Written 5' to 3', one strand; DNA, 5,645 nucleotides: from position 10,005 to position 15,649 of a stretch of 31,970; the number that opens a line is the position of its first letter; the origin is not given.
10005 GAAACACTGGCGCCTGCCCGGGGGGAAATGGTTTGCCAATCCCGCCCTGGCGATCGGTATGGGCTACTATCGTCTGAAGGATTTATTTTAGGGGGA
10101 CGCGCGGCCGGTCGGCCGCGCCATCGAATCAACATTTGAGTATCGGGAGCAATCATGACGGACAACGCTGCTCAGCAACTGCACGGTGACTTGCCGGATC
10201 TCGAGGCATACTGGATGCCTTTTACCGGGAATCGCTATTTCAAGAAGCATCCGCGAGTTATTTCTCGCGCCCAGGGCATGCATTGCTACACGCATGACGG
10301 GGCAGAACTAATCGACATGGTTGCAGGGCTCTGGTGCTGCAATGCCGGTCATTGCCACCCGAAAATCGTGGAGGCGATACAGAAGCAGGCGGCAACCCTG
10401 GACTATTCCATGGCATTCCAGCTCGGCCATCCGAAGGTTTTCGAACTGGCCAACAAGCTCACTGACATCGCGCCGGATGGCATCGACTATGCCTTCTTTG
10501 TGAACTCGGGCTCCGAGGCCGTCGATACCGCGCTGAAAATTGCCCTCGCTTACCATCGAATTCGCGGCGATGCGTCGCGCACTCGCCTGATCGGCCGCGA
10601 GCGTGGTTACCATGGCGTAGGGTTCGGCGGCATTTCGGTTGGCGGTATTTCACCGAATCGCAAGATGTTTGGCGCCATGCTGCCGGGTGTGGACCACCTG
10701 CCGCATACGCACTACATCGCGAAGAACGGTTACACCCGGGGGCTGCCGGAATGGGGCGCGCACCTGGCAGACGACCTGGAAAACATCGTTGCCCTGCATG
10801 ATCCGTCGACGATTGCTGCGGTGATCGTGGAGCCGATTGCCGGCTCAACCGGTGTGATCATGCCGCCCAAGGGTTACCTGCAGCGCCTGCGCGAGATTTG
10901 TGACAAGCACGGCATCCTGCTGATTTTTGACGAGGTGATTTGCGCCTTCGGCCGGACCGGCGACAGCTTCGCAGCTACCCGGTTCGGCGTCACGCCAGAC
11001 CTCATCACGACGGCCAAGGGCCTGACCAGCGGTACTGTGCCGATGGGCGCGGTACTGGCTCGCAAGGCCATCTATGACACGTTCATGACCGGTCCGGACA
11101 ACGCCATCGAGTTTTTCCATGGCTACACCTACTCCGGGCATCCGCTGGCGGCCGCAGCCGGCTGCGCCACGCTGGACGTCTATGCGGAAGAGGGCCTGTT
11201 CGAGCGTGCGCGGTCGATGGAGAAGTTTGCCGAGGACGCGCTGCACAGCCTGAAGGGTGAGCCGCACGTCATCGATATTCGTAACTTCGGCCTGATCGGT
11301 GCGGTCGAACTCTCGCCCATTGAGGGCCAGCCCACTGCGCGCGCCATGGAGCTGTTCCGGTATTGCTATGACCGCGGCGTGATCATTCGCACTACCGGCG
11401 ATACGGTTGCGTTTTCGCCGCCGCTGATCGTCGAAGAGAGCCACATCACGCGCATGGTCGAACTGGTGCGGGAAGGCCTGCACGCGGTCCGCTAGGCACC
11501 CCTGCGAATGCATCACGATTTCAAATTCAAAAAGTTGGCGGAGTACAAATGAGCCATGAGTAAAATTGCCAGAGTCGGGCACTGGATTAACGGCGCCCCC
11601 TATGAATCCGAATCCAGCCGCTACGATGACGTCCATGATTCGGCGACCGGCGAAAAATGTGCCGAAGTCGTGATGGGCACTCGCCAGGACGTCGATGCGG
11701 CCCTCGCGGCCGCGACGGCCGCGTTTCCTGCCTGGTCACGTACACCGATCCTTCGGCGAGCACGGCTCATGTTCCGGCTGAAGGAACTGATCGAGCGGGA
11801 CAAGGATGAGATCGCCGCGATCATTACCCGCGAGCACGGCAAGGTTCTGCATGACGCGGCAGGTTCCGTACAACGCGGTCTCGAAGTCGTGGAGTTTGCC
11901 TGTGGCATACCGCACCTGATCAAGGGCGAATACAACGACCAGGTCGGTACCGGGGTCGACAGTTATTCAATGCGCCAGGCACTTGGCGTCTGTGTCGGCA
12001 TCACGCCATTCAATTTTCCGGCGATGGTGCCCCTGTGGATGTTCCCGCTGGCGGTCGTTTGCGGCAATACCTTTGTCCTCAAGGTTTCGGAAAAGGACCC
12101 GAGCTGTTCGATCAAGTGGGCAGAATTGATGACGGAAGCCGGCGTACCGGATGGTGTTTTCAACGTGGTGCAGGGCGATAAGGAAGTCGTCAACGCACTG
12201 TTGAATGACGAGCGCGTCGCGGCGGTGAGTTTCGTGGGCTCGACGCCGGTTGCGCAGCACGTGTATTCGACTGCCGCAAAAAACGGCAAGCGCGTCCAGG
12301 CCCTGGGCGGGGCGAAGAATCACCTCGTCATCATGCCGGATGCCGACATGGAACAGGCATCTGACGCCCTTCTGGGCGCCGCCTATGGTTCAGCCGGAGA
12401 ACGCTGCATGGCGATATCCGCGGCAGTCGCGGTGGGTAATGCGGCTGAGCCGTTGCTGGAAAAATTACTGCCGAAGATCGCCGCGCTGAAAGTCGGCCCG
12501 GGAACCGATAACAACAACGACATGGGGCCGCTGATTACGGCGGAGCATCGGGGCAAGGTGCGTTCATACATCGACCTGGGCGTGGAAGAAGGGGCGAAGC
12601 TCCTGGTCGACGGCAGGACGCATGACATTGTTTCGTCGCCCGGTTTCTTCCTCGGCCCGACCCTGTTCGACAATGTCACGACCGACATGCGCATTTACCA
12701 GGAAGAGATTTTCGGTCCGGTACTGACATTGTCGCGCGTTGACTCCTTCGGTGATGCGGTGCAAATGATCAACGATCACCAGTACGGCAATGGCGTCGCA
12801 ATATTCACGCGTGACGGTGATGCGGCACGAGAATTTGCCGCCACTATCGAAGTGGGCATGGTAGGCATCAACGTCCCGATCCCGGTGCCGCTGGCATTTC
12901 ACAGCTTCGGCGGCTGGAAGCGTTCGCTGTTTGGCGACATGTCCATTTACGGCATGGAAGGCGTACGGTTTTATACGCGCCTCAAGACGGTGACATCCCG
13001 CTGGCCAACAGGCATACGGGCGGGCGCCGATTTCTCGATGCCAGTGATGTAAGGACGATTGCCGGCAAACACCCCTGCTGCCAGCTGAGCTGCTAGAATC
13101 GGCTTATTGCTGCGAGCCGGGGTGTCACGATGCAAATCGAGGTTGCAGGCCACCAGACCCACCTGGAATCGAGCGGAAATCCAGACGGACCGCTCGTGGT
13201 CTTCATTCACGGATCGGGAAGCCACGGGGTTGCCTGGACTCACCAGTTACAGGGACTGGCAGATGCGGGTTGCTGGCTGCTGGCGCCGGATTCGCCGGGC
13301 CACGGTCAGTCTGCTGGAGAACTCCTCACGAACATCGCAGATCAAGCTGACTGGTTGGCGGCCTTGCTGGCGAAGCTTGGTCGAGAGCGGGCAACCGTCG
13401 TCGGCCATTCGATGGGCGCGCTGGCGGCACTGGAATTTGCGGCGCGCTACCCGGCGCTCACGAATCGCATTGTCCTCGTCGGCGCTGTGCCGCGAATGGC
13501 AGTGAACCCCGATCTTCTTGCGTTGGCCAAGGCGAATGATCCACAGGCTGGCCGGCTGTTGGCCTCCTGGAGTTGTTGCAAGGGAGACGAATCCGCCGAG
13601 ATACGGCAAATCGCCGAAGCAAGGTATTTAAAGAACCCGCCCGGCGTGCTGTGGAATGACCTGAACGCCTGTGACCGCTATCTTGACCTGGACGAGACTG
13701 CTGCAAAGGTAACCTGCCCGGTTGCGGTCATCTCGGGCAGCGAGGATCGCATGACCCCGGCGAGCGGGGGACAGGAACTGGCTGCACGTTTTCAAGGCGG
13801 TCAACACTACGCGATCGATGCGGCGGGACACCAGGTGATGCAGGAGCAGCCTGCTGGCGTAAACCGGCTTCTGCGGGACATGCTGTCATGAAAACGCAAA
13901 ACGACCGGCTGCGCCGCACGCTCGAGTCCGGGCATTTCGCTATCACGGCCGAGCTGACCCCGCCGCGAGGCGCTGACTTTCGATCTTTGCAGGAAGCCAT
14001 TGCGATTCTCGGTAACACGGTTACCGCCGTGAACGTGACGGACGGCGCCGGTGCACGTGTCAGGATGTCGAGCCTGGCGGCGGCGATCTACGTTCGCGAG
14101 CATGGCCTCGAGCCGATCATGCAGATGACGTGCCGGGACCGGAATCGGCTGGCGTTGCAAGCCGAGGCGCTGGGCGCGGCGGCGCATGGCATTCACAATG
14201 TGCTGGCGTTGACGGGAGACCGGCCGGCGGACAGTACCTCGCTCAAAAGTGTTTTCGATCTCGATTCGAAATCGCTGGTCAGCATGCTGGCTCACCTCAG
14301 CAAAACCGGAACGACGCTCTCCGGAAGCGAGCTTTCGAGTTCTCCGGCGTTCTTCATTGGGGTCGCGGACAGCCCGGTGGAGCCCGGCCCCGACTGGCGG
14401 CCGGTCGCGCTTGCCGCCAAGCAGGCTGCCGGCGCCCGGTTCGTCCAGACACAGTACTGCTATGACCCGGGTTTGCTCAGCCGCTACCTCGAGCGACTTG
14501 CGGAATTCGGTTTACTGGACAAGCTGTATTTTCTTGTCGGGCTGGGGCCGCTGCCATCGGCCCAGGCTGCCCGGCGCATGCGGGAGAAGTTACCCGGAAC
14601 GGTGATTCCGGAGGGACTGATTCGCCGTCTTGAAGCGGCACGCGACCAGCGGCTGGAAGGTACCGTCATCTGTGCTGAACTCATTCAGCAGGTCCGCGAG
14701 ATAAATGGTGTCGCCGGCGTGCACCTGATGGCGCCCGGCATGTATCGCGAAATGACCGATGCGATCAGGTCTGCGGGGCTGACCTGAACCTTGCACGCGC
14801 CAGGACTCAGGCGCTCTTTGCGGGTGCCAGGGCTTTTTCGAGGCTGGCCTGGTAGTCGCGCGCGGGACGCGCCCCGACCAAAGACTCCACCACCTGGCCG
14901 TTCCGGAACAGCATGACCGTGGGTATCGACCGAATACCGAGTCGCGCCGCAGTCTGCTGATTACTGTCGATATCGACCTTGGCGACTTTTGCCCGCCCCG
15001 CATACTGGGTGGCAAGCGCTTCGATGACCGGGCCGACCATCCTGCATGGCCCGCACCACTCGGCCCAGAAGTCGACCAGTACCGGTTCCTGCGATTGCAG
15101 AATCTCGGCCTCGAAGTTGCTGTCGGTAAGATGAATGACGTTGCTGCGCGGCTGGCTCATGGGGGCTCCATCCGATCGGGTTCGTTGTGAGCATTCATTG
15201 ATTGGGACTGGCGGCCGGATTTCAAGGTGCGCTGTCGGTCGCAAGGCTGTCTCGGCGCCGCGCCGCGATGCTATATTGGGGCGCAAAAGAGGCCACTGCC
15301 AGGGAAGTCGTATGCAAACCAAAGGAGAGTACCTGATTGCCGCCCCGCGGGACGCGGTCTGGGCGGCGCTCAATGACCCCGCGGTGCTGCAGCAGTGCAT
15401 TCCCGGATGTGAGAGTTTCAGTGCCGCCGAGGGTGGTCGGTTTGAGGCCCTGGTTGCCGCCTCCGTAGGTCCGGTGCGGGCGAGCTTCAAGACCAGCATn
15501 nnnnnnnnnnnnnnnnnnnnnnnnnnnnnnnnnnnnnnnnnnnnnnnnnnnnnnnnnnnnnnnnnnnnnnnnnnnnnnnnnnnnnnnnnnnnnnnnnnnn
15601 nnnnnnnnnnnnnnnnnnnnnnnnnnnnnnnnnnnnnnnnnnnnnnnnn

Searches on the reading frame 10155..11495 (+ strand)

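Call 78: search_protein_families(library=pfam, proteins=[window:10155-11495:+], max_evalue=0.0001)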
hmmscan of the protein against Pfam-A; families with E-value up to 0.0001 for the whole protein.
window:10155-11495:+ (446 aa): 2 families
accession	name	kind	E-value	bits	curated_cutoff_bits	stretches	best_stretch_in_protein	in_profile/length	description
PF00202.27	Aminotran_3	-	6.9e-100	335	30.5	1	32-438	9-399/403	Aminotransferase class-III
PF00155.27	Aminotran_1_2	-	5.7e-05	22.9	19.7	1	206-413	131-332/361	Aminotransferase class I and II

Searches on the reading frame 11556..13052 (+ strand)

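Call 78: search_protein_families(library=pfam, proteins=[window:11556-13052:+], max_evalue=0.0001)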
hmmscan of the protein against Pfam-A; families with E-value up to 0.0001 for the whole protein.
window:11556-13052:+ (498 aa): 1 family
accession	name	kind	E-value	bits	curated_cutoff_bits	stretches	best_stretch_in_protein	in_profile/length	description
PF00171.27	Aldedh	-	1.6e-142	475.7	23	1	19-479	5-461/461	Aldehyde dehydrogenase family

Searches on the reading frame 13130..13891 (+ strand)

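Call 78: search_protein_families(library=pfam, proteins=[window:13130-13891:+], max_evalue=0.0001)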
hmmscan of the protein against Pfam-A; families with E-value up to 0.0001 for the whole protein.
window:13130-13891:+ (253 aa): 6 families
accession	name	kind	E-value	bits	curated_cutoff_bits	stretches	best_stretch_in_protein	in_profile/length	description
PF00561.26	Abhydrolase_1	-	1.2e-25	91.1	25.8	1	21-135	1-118/245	alpha/beta hydrolase fold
PF12697.13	Abhydrolase_6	-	2.7e-25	90.8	26.3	1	23-246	1-216/217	Alpha/beta hydrolase family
PF12146.15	Hydrolase_4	-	3.8e-22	79.2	27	1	22-240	6-238/239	Serine aminopeptidase, S33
PF00975.26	Thioesterase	-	1.5e-05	25.8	26.4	1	25-110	6-90/226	Thioesterase domain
PF08386.16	Abhydrolase_4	-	3.8e-05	24.2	21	0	188-250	27-89/103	TAP-like protein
PF06821.19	Ser_hydrolase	-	7.4e-05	23.2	22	0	70-121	37-92/172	Serine hydrolase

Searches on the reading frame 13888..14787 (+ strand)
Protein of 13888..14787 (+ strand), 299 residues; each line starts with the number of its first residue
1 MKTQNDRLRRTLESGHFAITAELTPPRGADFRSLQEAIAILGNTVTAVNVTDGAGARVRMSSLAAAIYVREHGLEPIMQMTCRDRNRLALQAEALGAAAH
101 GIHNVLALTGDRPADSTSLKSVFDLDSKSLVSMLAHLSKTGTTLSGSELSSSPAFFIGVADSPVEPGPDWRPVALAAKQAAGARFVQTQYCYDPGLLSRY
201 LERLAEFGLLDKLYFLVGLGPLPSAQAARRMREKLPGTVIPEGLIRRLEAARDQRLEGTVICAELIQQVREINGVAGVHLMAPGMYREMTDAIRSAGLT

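Call 78: search_protein_families(library=pfam, proteins=[window:13888-14787:+], max_evalue=0.0001)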
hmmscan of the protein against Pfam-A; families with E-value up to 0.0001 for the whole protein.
window:13888-14787:+ (299 aa): 1 family
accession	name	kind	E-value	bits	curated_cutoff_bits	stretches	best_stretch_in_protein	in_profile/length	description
PF02219.23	MTHFR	-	1.3e-34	120.3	24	1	7-282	1-272/287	Methylenetetrahydrofolate reductase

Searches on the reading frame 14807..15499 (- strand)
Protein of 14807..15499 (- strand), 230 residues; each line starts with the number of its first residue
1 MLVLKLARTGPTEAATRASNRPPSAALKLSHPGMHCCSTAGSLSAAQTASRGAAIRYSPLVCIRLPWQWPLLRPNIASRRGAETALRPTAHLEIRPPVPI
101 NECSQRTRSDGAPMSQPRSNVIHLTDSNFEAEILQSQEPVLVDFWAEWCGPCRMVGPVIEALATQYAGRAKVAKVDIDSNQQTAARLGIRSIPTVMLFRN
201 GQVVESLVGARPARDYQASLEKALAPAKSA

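Call 78: search_protein_families(library=pfam, proteins=[window:14807-15499:-], max_evalue=0.0001)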
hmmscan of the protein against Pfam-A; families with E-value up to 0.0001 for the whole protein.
window:14807-15499:- (230 aa): 4 families
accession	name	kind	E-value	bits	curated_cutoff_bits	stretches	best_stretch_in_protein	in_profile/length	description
PF00085.26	Thioredoxin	-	2.2e-33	114.8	23.5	1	121-220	2-101/103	Thioredoxin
PF13098.12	Thioredoxin_2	-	1.3e-07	32.4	27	1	135-219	3-103/104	Thioredoxin-like domain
PF04756.19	OST3_OST6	-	2.2e-05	24.5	27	1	118-200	10-104/294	OST3 / OST6 family, transporter family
PF13905.12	Thioredoxin_8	-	3.2e-05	24.6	27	0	138-182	2-48/94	Thioredoxin-like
